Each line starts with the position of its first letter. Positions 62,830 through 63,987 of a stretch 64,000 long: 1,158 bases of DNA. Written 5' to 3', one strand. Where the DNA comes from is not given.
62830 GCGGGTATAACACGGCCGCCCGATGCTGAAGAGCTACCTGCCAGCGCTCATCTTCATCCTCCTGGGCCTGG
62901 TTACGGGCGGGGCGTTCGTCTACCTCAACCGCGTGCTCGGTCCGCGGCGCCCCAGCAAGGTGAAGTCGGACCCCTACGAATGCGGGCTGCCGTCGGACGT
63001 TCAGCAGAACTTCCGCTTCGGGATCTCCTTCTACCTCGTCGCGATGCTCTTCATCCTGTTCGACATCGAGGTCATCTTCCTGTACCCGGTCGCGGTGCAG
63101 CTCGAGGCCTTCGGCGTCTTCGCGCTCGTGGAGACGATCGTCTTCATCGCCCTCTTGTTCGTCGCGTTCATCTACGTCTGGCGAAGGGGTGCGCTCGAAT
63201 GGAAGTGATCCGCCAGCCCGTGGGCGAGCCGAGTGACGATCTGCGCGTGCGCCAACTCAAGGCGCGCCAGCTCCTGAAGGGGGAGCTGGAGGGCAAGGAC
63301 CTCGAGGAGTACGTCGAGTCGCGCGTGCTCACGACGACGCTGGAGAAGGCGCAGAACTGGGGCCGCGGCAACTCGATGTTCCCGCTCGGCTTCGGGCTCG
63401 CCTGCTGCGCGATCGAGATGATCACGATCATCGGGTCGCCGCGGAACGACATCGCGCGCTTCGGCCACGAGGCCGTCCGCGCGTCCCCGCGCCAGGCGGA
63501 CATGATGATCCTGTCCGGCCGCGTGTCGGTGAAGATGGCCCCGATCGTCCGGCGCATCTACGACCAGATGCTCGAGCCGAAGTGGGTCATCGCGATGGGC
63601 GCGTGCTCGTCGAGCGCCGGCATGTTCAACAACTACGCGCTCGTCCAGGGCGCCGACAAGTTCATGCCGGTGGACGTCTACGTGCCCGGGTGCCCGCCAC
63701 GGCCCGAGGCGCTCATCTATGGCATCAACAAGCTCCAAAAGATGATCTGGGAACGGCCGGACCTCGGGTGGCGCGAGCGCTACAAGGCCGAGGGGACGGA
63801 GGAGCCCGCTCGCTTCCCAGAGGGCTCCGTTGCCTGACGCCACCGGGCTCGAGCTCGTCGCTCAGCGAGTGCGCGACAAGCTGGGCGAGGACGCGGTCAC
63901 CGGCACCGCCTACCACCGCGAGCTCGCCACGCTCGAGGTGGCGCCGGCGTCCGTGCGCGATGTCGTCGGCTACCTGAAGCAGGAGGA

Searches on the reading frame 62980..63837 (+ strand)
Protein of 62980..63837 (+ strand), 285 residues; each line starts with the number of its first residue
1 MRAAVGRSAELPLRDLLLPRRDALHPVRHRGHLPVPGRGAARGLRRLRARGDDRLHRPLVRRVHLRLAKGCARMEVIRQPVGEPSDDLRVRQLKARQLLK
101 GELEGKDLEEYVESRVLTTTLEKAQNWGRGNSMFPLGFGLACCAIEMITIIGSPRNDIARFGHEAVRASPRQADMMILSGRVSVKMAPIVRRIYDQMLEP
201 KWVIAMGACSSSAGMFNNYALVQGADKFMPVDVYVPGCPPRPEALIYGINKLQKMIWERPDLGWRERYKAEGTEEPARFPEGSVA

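Call 93: search_protein_families(library=pfam, proteins=[window:62980-63837:+], max_evalue=0.0001)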
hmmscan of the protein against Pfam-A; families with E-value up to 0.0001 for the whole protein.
window:62980-63837:+ (285 aa): 1 family
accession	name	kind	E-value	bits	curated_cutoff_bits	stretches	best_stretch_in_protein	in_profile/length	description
PF01058.29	Oxidored_q6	-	2.9e-25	88.9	27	1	142-252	1-128/128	NADH ubiquinone oxidoreductase, 20 Kd subunit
